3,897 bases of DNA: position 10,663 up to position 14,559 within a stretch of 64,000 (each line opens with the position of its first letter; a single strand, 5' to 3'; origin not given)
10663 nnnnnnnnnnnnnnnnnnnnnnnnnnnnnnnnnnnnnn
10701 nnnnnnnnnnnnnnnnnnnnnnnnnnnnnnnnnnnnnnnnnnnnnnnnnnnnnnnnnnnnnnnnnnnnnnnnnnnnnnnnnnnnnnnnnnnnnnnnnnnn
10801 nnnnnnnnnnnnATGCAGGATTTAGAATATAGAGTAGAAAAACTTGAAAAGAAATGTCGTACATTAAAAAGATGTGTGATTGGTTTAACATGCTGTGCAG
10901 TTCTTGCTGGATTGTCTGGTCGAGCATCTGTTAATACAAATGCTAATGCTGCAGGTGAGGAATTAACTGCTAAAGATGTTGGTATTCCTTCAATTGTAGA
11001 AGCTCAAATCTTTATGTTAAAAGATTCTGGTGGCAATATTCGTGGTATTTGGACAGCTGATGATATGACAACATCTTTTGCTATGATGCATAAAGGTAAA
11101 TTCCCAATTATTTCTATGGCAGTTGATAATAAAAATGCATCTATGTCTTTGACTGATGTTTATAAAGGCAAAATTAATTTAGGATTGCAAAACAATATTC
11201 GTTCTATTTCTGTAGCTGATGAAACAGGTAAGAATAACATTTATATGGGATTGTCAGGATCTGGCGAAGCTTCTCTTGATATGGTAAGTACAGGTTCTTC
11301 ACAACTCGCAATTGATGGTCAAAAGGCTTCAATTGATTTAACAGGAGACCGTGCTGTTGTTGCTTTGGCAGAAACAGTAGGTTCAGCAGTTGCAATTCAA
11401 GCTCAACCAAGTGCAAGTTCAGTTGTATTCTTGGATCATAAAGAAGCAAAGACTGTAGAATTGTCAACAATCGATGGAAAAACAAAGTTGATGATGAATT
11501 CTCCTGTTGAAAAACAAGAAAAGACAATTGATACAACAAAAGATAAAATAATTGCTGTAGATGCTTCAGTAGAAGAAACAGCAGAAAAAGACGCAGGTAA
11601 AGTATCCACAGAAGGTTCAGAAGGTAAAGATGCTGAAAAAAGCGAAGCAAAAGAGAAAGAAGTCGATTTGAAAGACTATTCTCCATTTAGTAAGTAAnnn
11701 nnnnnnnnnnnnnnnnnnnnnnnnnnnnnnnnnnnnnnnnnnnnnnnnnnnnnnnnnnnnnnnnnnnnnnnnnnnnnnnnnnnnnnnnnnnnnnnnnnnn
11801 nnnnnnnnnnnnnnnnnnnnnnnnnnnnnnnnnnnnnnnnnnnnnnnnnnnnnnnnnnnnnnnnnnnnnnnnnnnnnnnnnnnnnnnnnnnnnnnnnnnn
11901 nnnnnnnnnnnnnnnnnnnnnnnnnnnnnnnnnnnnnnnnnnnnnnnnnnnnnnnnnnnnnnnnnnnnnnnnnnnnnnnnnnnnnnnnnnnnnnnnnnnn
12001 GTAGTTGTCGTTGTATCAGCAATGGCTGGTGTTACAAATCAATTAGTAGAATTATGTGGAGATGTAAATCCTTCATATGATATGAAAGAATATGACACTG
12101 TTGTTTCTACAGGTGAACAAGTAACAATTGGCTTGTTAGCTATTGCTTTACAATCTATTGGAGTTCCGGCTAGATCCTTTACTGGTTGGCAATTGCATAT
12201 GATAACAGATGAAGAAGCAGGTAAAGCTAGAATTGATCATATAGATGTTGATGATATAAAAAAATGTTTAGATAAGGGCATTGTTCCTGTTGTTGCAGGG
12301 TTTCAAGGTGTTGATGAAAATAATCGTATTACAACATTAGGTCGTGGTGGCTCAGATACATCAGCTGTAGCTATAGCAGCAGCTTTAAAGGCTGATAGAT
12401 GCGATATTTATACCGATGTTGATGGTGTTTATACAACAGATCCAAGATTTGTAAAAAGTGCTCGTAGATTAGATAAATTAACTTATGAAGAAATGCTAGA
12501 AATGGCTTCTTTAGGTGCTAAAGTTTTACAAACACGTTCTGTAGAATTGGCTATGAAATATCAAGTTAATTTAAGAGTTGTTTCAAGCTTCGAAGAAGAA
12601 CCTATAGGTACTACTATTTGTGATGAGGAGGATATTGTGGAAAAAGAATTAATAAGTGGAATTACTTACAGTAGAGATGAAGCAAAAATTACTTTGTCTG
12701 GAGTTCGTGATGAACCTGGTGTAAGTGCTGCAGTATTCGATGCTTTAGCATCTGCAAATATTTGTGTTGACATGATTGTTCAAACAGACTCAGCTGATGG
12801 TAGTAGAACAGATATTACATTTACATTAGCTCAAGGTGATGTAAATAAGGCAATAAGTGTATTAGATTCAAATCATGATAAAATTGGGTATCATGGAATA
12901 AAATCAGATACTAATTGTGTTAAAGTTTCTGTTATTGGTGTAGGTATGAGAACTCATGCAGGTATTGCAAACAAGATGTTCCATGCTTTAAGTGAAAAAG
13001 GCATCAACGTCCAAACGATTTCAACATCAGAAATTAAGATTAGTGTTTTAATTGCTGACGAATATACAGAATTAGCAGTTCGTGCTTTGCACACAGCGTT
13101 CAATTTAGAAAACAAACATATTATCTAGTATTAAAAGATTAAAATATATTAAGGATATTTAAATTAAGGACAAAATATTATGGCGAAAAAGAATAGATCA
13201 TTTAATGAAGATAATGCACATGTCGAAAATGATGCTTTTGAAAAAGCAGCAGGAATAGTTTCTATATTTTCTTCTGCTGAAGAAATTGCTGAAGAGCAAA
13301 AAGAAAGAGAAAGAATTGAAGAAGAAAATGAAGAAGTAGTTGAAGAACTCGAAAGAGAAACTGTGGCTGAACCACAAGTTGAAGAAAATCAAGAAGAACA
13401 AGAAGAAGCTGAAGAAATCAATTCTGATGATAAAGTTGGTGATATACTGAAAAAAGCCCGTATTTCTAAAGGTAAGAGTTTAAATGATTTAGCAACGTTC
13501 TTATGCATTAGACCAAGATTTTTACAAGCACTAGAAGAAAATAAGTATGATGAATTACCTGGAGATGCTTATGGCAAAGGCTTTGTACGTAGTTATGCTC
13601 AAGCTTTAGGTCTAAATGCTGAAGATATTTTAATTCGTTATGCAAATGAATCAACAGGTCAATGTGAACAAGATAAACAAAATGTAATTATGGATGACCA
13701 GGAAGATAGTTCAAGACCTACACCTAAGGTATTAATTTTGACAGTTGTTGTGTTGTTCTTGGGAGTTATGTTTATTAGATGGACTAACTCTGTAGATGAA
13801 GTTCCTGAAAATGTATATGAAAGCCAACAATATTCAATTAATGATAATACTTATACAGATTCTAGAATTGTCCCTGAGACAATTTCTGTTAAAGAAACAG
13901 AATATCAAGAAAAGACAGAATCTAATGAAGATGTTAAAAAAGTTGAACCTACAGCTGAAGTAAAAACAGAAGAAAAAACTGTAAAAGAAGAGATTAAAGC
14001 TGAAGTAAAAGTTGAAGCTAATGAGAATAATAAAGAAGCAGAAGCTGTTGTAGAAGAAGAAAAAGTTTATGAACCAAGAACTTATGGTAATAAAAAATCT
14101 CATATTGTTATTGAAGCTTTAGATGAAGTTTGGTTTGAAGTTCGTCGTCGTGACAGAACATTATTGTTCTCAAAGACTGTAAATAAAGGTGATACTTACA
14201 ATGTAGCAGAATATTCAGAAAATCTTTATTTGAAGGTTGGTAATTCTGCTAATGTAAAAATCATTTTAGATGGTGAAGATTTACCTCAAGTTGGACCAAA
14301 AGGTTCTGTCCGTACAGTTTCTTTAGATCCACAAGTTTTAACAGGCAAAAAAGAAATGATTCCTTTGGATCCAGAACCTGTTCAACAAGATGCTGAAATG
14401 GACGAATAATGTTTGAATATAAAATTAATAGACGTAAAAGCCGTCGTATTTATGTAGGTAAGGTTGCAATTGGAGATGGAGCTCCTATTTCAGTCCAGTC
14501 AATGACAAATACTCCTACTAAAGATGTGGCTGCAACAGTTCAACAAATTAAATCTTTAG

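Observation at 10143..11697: Panacea (DUF4065) domain protein followed by an uncharacterised membrane-anchored protein: candidate PanA-type TA or adaptor module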

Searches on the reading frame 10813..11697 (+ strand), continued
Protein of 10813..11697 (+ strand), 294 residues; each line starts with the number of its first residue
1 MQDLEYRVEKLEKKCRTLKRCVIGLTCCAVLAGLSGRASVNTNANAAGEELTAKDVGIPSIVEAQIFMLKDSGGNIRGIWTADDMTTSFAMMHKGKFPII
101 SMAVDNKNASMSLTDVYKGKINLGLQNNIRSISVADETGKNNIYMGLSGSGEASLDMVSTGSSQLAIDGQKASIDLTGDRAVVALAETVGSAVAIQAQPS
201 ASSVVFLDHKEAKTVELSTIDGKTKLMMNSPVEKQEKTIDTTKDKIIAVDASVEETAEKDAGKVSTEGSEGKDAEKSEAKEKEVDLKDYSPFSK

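Call 84: search_protein_families(library=pfam, proteins=[L095:183-767:+], max_evalue=0.01)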
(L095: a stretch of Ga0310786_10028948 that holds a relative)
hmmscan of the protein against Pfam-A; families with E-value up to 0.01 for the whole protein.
L095:183-767:+ (194 aa): 1 family
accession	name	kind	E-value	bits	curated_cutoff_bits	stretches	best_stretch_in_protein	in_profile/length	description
PF13274.11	SocA_Panacea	-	2.8e-05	25.4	25.7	1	34-115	3-109/113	Antitoxin SocA-like, Panacea domain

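Call 86: search_dna_similar(query=L095:183-767:+, collection=phages, mode=protein, max_evalue=0.001, max_rows=15)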
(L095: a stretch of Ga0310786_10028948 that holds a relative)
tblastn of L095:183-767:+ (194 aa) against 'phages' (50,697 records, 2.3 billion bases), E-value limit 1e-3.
No match.

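Call 88: search_dna_similar(query=window:10813-11697:+, collection=plasmids, mode=protein, max_evalue=0.001, max_rows=10)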
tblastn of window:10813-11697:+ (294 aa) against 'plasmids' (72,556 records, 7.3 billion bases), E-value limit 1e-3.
No match.

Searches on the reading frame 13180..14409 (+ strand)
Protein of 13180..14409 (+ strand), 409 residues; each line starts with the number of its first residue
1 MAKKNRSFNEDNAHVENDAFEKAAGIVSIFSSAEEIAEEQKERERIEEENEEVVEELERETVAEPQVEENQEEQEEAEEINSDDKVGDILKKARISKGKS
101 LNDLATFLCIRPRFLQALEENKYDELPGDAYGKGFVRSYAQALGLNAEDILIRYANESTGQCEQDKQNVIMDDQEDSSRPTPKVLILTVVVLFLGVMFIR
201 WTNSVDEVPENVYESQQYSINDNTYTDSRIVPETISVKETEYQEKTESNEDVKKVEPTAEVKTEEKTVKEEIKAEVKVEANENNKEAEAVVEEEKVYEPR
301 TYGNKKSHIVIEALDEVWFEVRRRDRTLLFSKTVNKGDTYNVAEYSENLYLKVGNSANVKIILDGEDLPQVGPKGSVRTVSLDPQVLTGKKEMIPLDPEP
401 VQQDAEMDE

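Call 3: search_protein_families(library=pfam, proteins=[window:13180-14409:+], max_evalue=1)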
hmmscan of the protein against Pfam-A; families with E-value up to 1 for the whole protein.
window:13180-14409:+ (409 aa): 5 families
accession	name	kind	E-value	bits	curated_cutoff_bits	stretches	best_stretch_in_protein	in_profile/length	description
PF13413.12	HTH_25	-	4.3e-20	71.7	24.6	1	89-149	1-61/62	Helix-turn-helix domain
PF13464.11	RodZ_C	-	8.3e-13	48.5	23.9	1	310-380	1-71/72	RodZ C-terminal domain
PF12844.13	HTH_19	-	5.1e-06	26.7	30.2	1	90-151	4-59/64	Helix-turn-helix domain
PF01381.28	HTH_3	-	0.013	15.9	23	1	90-122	1-33/55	Helix-turn-helix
PF04145.20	Ctr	-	0.13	13.2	25.3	1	185-263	25-88/151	Ctr copper transporter family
